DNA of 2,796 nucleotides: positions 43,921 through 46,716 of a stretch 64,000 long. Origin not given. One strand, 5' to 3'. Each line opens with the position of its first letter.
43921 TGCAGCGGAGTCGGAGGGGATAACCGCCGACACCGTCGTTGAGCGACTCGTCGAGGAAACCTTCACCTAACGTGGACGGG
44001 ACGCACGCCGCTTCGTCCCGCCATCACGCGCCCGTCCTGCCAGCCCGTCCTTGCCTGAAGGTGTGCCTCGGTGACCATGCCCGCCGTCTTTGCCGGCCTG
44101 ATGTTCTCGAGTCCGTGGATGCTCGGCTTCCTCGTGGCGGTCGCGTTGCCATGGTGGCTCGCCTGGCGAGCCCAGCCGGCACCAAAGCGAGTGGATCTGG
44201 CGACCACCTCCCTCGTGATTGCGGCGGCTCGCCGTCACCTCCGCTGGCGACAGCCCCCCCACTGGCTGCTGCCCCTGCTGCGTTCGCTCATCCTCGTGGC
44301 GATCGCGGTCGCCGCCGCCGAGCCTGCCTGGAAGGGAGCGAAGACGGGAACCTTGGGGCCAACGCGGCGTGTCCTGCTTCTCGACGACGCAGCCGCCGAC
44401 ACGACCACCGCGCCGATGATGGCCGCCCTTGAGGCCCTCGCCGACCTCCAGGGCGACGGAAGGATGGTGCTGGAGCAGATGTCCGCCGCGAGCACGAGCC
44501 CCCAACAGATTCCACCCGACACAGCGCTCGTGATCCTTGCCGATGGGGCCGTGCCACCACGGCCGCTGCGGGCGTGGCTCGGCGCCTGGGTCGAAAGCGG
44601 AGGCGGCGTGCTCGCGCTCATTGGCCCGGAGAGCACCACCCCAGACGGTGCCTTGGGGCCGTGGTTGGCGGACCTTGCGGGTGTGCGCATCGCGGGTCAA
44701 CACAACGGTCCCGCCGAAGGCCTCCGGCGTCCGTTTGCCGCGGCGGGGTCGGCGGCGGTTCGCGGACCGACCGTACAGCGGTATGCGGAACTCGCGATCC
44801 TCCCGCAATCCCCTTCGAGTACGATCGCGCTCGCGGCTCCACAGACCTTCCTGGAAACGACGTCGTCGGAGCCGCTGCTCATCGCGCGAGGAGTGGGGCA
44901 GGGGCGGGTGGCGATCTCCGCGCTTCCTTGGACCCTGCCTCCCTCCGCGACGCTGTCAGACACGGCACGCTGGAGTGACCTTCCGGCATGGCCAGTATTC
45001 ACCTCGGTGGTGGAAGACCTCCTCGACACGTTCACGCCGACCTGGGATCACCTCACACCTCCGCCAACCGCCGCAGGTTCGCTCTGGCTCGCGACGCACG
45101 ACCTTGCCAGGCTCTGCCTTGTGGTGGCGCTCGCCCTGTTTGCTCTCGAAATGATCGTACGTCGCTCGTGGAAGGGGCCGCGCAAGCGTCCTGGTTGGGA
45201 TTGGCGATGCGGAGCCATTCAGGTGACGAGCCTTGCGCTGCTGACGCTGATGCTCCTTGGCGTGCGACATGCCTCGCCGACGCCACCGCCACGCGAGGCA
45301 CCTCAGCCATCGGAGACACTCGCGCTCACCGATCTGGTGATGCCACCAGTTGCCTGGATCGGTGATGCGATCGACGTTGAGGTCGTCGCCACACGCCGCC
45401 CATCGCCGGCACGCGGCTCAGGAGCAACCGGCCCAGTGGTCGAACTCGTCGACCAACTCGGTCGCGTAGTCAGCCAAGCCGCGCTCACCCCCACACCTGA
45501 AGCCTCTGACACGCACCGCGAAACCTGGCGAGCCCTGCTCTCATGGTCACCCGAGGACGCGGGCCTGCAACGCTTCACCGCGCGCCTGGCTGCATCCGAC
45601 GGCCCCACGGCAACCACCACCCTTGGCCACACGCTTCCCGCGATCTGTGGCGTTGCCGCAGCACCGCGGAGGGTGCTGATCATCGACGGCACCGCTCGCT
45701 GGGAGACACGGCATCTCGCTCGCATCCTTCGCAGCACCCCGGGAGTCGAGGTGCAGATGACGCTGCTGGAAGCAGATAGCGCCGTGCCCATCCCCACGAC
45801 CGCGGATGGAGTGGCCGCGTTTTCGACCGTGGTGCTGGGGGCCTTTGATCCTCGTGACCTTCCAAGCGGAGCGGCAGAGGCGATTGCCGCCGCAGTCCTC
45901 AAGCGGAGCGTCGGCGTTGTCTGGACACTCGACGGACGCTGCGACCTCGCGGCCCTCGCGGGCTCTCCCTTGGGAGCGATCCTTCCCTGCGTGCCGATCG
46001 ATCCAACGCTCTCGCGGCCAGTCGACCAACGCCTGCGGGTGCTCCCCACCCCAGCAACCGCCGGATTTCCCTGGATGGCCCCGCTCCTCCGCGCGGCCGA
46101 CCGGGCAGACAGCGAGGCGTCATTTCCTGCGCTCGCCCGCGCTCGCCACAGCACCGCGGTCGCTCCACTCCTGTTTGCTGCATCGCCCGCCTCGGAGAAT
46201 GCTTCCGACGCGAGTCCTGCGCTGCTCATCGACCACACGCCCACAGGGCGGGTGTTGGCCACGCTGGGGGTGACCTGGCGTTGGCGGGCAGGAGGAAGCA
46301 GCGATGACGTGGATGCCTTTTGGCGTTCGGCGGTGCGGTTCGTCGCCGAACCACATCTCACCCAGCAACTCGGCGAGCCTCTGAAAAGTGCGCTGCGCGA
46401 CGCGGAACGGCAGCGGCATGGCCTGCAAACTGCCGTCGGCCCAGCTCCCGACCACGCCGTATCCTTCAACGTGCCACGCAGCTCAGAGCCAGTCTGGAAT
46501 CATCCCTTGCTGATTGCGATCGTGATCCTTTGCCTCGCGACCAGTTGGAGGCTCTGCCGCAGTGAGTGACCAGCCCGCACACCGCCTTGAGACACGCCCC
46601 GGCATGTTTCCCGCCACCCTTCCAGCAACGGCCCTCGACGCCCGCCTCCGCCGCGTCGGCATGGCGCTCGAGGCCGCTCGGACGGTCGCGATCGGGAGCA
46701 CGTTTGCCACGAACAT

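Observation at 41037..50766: Tightly coupled five-gene operon (beta-propeller, MoxR, BatA_N protein, toroid-repeat protein, NPCBM protein) lacking DUF58 and vWA partners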

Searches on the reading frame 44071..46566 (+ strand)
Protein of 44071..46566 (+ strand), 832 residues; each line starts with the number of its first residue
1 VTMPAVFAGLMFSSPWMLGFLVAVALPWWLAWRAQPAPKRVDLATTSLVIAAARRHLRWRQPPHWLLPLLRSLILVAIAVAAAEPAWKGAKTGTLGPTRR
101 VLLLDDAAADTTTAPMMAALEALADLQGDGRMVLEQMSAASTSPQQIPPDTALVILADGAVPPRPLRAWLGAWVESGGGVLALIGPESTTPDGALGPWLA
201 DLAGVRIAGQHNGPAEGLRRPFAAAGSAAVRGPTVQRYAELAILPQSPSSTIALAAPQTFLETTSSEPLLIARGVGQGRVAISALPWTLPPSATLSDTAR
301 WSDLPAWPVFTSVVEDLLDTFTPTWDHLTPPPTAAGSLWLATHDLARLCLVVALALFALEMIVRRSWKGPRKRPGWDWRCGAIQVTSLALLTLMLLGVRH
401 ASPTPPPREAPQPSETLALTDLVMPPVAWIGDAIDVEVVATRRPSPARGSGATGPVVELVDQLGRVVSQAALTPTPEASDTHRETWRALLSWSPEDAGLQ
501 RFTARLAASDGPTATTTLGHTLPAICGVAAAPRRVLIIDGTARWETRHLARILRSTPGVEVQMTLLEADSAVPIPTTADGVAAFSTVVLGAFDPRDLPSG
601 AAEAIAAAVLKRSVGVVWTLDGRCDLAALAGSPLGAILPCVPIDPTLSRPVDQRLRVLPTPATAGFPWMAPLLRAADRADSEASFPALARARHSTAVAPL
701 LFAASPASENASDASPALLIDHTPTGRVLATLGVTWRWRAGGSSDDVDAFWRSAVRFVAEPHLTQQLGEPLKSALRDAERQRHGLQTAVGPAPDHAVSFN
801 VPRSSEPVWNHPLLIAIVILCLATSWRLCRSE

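Call 7: search_protein_families(library=pfam, proteins=[window:44071-46566:+], max_evalue=0.1)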
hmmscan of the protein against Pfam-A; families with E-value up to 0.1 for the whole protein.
window:44071-46566:+ (832 aa): 1 family
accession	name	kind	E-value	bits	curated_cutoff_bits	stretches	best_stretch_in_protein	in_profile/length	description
PF07584.16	BatA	-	2.3e-10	41.2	25.9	1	11-85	3-77/77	Aerotolerance regulator N-terminal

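Call 8: search_protein_families(library=ncbifam, proteins=[window:44071-46566:+], max_evalue=0.1)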
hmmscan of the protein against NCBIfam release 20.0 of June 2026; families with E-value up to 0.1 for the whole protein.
window:44071-46566:+ (832 aa): 2 families
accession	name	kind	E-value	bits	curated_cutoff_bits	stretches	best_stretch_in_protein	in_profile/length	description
TIGR02226.1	two_anch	domain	2e-07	31.2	23.05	1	11-90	2-81/82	N-terminal double-transmembrane domain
NF052259.1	SCO2584_fam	equivalog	0.049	14.3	80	0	51-97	126-172/204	SCO2584 family spore wall biosynthesis protein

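Call 12: find_homologous_proteins(query=window:44071-46566:+, max_evalue=0.00001)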
Query window:44071-46566:+ (832 aa): 1 proteins with E <= 0.00001 among 8000 candidates.
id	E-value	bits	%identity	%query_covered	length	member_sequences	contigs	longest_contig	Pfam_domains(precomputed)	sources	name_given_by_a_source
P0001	0.0e+0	1787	99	100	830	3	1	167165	PF07584.17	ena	-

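Call 13: find_encoding_contigs(protein=P0001, flank=10000, max_places=5)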
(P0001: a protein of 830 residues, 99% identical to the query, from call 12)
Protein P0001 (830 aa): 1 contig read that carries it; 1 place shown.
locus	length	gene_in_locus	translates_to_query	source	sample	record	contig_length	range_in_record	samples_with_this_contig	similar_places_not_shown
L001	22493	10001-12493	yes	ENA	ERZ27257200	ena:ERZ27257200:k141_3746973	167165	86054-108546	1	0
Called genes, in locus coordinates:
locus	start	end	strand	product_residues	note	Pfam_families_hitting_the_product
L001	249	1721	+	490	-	PF07642:BBP2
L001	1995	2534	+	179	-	PF13899:Thioredoxin_7, PF00085:Thioredoxin (faint), PF13098:Thioredoxin_2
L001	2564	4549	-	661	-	PF00672:HAMP, PF00015:MCPsignal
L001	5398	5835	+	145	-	PF04238:DUF420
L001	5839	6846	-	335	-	PF00902:TatC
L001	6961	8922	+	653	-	PF13360:PQQ_2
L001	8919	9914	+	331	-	PF20030:bpMoxR, PF07726:AAA_3, PF07728:AAA_5, PF17863:AAA_lid_2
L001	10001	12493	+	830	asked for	PF07584:BatA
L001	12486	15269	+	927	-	PF00432:Prenyltrans (faint), PF13243:SQHop_cyclase_C (faint)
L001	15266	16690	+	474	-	PF08305:NPCBM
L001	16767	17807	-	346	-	PF01676:Metalloenzyme, PF10143:PhosphMutase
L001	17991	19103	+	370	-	-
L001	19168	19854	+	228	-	PF00753:Lactamase_B, PF13483:Lactamase_B_3, PF12706:Lactamase_B_2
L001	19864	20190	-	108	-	PF00355:Rieske, PF13806:Rieske_2, PF22543:Rieske_4 (faint)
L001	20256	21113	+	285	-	PF00702:Hydrolase (faint), PF05116:S6PP (faint), PF08282:Hydrolase_3, PF12710:HAD (faint)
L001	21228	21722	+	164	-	-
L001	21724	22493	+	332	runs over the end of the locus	-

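Call 34: find_homologous_proteins(query=A1, max_evalue=1e-10)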
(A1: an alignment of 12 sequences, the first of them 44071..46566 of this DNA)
Query A1 (12 sequences) (832 aa, profile of the alignment): 9 proteins with E <= 1e-10 among 8000 candidates.
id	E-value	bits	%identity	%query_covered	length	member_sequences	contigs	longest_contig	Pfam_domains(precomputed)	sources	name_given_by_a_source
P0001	3.5e-283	960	99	100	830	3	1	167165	PF07584.17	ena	-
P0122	1.1e-90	323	41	44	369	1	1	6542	PF07584.17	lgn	-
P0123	1.6e-88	316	42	41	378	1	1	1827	PF07584.17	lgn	-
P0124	2.5e-84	302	42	40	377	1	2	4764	PF07584.17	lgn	-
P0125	2.9e-68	249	37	38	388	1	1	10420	PF07584.17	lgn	-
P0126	5.2e-30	123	26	41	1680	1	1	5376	PF00092.35,PF13519.13,PF07584.17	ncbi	-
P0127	4.3e-14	70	32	20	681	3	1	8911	PF13519.13,PF07705.18,PF07584.17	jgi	-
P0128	3.9e-13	67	31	27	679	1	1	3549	PF00092.35,PF13519.13,PF07705.18,PF05762.21,PF07584.17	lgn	-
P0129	6.9e-12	63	36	9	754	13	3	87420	PF07584.17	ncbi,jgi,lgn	jgi:hypothetical protein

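Call 46: search_protein_representatives(protein=window:44071-46566:+)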
Query: 832 residues. Proteins with E-value up to 0.001 (for the whole library): 344; up to 1e-10: 55; up to 1e-30: 17. The best 150 are listed.
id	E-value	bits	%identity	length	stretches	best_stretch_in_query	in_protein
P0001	0.0e+00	1786.6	99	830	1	3-832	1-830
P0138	2.8e-105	370.1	46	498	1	377-830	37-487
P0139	5.3e-96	339.4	44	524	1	378-827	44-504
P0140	3.1e-94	333.5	45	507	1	377-828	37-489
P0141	4.5e-93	329.7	44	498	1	384-830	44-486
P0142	9.1e-89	315.4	41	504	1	379-827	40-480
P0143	3.3e-84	300.4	44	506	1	334-828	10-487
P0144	3.9e-70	253.8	42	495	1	373-828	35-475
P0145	5.1e-68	246.8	43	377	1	1-363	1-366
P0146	1.3e-65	238.8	43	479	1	377-706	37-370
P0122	3.1e-61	224.4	43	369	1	3-367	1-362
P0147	1.4e-60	222.2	45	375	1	1-364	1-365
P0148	9.8e-50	186.3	39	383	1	2-370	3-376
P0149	2.7e-48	181.6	31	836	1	18-828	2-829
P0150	7.8e-44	166.8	35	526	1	382-829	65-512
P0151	3.4e-39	151.5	31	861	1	11-827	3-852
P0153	5.5e-26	107.8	34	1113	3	13-371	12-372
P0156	2.1e-24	102.5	31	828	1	8-826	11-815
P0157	2.7e-24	102.2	34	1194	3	415-768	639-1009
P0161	4.2e-20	88.3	29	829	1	8-765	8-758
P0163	5.5e-20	87.9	30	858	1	10-826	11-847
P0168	9.5e-18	80.5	28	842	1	2-778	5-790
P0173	3.2e-16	75.5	28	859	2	20-368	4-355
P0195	6.4e-10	54.6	32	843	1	10-828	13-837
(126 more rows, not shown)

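Call 47: search_protein_families(library=pfam, proteins=[P0149, P0151, P0156, P0161, P0163, P0168, P0173, P0195, P0153, P0157], max_evalue=0.01)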
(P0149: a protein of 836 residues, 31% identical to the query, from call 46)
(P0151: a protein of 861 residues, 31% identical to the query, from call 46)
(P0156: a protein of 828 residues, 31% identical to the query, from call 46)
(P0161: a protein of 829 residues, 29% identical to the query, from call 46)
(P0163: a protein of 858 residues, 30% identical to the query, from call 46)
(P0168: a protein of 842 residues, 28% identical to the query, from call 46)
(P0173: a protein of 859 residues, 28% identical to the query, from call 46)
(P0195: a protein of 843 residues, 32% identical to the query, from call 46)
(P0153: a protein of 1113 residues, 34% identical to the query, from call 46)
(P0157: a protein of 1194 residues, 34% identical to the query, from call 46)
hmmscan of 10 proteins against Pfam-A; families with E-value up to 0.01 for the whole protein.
P0149 (836 aa): 1 family
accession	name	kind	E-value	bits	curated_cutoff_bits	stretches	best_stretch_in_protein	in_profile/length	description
PF07584.16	BatA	-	2.7e-05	24.9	25.9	1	2-69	10-77/77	Aerotolerance regulator N-terminal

P0151 (861 aa): 1 family
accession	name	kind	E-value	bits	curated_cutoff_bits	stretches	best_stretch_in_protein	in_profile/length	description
PF07584.16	BatA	-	1.7e-06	28.8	25.9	1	1-81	1-77/77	Aerotolerance regulator N-terminal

P0156 (828 aa): 2 families
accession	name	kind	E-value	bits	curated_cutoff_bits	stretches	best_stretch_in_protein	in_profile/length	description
PF07584.16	BatA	-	4.7e-09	37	25.9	1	14-85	3-77/77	Aerotolerance regulator N-terminal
PF14258.12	DUF4350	-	1.4e-05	25.9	30.4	1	142-191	34-76/181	Domain of unknown function (DUF4350)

P0161 (829 aa): 2 families
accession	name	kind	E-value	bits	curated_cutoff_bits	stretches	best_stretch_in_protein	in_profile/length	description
PF07584.16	BatA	-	6.6e-05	23.7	25.9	1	12-84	4-77/77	Aerotolerance regulator N-terminal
PF14258.12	DUF4350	-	0.0058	17.4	30.4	0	145-191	38-76/181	Domain of unknown function (DUF4350)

P0163 (858 aa): 1 family
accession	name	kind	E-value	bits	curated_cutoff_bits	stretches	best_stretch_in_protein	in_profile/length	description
PF07584.16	BatA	-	9.6e-09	36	25.9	1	12-86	3-77/77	Aerotolerance regulator N-terminal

P0168 (842 aa): 1 family
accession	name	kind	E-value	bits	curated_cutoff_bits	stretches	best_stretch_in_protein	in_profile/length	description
PF07584.16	BatA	-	0.0011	19.7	25.9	1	15-88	4-77/77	Aerotolerance regulator N-terminal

P0173 (859 aa): 1 family
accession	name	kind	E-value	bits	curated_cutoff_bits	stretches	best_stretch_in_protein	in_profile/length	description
PF07584.16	BatA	-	0.00016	22.5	25.9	1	2-69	9-77/77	Aerotolerance regulator N-terminal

P0195 (843 aa): 1 family
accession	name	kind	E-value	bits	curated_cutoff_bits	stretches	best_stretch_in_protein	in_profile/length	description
PF07584.16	BatA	-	2.3e-08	34.8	25.9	1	14-88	3-77/77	Aerotolerance regulator N-terminal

P0153 (1113 aa): 2 families
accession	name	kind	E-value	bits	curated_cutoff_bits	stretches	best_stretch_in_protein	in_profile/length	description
PF07584.16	BatA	-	0.0018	19.1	25.9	1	11-84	4-77/77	Aerotolerance regulator N-terminal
PF14258.12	DUF4350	-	0.0067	17.2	30.4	0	144-292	29-160/181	Domain of unknown function (DUF4350)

P0157 (1194 aa): 1 family
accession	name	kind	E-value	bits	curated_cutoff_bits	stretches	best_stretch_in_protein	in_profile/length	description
PF07584.16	BatA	-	0.00043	21.1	25.9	1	20-90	6-77/77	Aerotolerance regulator N-terminal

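Call 50: find_related_loci(query=A2, collection=metagenome_contigs, flank=10000)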
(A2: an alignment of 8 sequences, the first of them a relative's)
Query A2 (836 aa) in metagenome_contigs; peptide patterns used: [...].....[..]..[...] (x = any residue, [..] = any of these).
63 stretches matched a pattern; 17 encode a relative of the query (tblastn E <= 1e-3); 17 distinct loci.
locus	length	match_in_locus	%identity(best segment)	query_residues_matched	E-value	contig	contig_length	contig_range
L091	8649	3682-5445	28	137-747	4e-26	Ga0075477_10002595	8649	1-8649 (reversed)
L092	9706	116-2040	27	233-827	4e-25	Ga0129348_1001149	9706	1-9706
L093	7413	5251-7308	26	142-828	7e-24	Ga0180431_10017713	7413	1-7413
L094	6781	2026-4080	26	142-827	4e-22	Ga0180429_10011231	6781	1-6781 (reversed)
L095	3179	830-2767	23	140-786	5e-21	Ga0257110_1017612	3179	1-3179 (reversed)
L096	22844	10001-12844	32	1-775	2e-19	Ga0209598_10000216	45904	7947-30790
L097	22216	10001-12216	27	142-827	4e-25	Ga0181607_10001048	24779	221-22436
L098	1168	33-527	40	142-308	8e-18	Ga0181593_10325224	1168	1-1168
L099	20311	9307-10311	30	1-332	1e-16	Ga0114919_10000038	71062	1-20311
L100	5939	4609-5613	30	1-332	3e-16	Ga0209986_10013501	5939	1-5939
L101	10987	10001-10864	33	137-440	1e-15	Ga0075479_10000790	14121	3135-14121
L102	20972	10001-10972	27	1-316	6e-13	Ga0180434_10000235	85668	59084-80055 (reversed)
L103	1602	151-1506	52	142-552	4e-8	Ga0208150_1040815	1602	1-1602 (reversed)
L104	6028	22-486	33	161-316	6e-8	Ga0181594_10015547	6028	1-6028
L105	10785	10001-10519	31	532-690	2e-6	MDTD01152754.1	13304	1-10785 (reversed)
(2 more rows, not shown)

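Call 64: predict_structure(alignment_id=A4)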
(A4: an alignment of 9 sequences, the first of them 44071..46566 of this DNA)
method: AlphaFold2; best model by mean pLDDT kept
length: 832 residues; sequences in the alignment: 9
mean_pLDDT: 57.4   pTM: 0.37
mean pLDDT of the five models: 57.4, 52.5, 51.8, 51.2, 50.3
residues with pLDDT >= 90: 6; 70-90: 241; 50-70: 255; < 50: 330
segments of 3 or more residues with pLDDT < 50: 1-11, 38-44, 87-96, 109-113, 288-290, 327-343, 368-382, 393-454, 456-458, 469-475, 493-531, 639-725, 734-742, 766-771, 778-810
pLDDT, mean of each block of 10 residues (from residue 1): 44 54 64 54 48 51 62 70 52 49 70 54 55 74 82 78 85 88 75 78 86 79 64 72 79 83 87 88 66 54 56 69 51 35 57 71 60 44 51 41 32 32 31 40 38 44 51 48 57 47 39 27 28 80 72 80 77 83 87 81 86 79 66 67 28 26 31 36 35 30 32 39 54 46 60 72 49 49 34 29 38 63 64 46
secondary structure, 60 per line:
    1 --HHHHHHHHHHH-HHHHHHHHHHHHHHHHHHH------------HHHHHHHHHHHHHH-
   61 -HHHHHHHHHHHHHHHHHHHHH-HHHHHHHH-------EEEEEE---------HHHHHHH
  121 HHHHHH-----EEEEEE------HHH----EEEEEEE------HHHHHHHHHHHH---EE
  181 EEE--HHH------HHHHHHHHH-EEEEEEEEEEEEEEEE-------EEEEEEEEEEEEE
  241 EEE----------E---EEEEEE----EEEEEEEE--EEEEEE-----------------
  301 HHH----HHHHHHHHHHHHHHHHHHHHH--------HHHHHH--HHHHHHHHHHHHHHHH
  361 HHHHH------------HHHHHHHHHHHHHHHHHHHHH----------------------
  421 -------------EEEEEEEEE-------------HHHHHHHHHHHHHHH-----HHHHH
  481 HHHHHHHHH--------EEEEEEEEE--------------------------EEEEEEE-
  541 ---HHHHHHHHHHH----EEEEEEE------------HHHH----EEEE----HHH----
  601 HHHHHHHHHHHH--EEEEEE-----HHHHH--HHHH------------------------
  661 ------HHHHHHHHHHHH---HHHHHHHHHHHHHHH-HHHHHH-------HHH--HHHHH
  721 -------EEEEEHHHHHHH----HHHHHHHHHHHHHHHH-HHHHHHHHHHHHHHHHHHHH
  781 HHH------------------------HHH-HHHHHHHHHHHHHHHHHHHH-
elements in order (helices of 4 or more, strands of 3 or more residues): H3-13 H15-33 H46-59 H62-82 H84-91 E99-104 H114-126 E132-137 E151-157 H164-175 E179-183 H195-203 E205-220 E228-243 E258-263 E268-275 E278-283 H308-328 H337-342 H345-365 H378-398 E434-442 H456-470 H476-489 E498-506 E533-539 H544-554 E559-565 H578-581 E586-589 H601-612 E615-620 H626-630 H633-636 H667-678 H682-696 H698-703 H716-720 E728-732 H733-739 H744-759 H761-783 H812-831

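Call 66: fold_search(model_id=the predicted structure, library=pdb)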
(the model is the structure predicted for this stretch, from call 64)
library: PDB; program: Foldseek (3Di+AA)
matches with E <= 10: 1299; with E <= 0.001: 30
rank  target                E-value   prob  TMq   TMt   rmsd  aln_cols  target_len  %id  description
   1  7bob_B                4.2e-06  1.00  0.16  0.23   9.7       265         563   14  Exo-beta-1,4-mannosidase Op5Man5 from Opitutaceae bacterium strain TAV5 (released 2021-07-14)
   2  5xb7_A                8.2e-06  1.00  0.19  0.22   7.6       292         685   14  GH42 alpha-L-arabinopyranosidase from Bifidobacterium animalis subsp. lactis Bl-04 (released 2017-11-01)
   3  5xb7_B                9.1e-06  1.00  0.18  0.22   5.5       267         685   13  GH42 alpha-L-arabinopyranosidase from Bifidobacterium animalis subsp. lactis Bl-04 (released 2017-11-01)
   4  5xb7_E                9.7e-06  1.00  0.18  0.22   5.3       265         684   13  GH42 alpha-L-arabinopyranosidase from Bifidobacterium animalis subsp. lactis Bl-04 (released 2017-11-01)
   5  5xb7_D                1.1e-05  1.00  0.19  0.22   5.3       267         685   13  GH42 alpha-L-arabinopyranosidase from Bifidobacterium animalis subsp. lactis Bl-04 (released 2017-11-01)
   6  3rht_A                1.8e-05  1.00  0.18  0.53   8.7       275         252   17  Crystal structure of type 1 glutamine amidotransferase (GATase1)-like protein from Planctomyces limnophilus (released 2011-04-27)
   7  5xb7_F                2.2e-05  1.00  0.18  0.21   7.1       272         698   14  GH42 alpha-L-arabinopyranosidase from Bifidobacterium animalis subsp. lactis Bl-04 (released 2017-11-01)
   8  4jqs_A                2.2e-05  1.00  0.18  0.50   5.1       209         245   13  Crystal structure of a Putative thua-like protein (BACUNI_01602) from Bacteroides uniformis ATCC 8492 at 2.30 A resolu (released 2013-05-08)
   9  4pxy_A                2.5e-05  1.00  0.18  0.51   4.8       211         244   13  Crystal structure of a Putative thua-like protein (BACUNI_01602) from Bacteroides uniformis ATCC 8492 at 1.50 A resolu (released 2014-04-23)
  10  5xb7_C                4.1e-05  1.00  0.18  0.22   6.5       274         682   13  GH42 alpha-L-arabinopyranosidase from Bifidobacterium animalis subsp. lactis Bl-04 (released 2017-11-01)
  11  5dfa_B                5.5e-05  1.00  0.17  0.21   7.4       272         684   11  3D structure of the E323A catalytic mutant of Gan42B, a GH42 beta-galactosidase from G. stearothermophilus (released 2015-12-09)
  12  4oif_B                8.1e-05  1.00  0.18  0.21   5.7       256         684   10  3D structure of Gan42B, a GH42 beta-galactosidase from G. (released 2015-02-04)
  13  5dfa_A                8.6e-05  1.00  0.18  0.21   6.3       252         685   11  3D structure of the E323A catalytic mutant of Gan42B, a GH42 beta-galactosidase from G. stearothermophilus (released 2015-12-09)
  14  3tts_A                1.1e-04  1.00  0.17  0.21   5.7       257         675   10  Crystal structure of beta-galactosidase from Bacillus circulans sp. alkalophilus (released 2012-03-21)
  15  4oif_A                1.3e-04  1.00  0.17  0.20   6.2       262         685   11  3D structure of Gan42B, a GH42 beta-galactosidase from G. (released 2015-02-04)
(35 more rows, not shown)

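Call 68: search_solved_structures(query=A1, max_evalue=1)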
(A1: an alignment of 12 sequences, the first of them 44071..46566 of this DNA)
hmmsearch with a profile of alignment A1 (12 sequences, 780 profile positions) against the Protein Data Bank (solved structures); distinct sequences matched with E-value up to 1: 5.
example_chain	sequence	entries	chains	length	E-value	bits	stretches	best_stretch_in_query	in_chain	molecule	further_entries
7a23_n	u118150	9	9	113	0.12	14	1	715-777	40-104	P2 | Uncharacterized protein At2g27730, mitochondrial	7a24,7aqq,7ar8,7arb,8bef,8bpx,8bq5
7bob_A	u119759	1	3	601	0.19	13.4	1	157-271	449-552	Endo-beta-mannanase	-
3soz_A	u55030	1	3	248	0.45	12.2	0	167-274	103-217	Cytoplasmic Protein STM1381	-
4nxy_A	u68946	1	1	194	0.67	11.6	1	87-140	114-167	Acyl-CoA synthetase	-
4u5y_A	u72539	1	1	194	0.67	11.6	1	87-140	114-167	Acyl-CoA synthetase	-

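Call 92: search_protein_families(library=padloc, proteins=[window:44071-46566:+], max_evalue=0.001)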
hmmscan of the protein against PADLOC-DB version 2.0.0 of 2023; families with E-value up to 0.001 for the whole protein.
window:44071-46566:+ (832 aa): 0 families
